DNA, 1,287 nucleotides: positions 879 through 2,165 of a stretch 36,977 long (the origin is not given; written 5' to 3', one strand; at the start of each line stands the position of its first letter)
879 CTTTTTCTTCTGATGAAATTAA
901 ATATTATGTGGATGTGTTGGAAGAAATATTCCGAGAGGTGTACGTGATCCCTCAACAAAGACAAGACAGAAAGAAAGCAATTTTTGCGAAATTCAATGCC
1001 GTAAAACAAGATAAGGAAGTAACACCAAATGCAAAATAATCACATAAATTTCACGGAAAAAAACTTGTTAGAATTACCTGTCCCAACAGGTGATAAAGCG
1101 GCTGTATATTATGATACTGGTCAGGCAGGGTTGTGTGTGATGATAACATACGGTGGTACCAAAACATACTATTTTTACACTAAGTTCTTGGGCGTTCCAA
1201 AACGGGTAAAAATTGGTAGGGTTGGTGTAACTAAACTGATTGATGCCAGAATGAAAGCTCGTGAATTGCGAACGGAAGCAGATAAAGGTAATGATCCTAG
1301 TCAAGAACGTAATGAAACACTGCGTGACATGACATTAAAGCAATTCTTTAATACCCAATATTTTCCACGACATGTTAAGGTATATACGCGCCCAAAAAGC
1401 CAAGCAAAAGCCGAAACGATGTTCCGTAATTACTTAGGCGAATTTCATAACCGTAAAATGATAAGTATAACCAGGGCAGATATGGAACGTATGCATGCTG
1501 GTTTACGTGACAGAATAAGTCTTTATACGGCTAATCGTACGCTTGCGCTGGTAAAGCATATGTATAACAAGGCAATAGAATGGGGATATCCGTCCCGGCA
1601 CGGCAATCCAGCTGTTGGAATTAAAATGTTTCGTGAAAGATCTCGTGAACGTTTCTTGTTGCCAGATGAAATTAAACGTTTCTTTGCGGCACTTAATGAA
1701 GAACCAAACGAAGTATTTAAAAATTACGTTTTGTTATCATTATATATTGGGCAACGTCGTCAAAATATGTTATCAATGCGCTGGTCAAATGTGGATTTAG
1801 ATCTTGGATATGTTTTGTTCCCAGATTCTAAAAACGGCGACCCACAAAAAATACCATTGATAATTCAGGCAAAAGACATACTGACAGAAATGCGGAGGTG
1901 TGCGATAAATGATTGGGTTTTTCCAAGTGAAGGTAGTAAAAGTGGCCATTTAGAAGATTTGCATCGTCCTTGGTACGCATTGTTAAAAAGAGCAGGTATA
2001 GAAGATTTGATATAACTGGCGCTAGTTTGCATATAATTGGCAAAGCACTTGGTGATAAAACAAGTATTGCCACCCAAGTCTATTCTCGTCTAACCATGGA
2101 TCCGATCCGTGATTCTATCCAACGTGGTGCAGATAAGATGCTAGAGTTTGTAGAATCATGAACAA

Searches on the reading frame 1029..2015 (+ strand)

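Call 47: search_protein_families(library=pfam, proteins=[window:1029-2015:+], max_evalue=0.01)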
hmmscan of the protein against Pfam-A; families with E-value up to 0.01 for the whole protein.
window:1029-2015:+ (328 aa): 2 families
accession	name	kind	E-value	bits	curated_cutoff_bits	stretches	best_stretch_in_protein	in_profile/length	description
PF13356.12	Arm-DNA-bind_3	-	7.2e-11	42.5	27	1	22-96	14-82/83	Arm DNA-binding domain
PF00589.27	Phage_integrase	-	3.1e-09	37.3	27.1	1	209-325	2-124/172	Phage integrase family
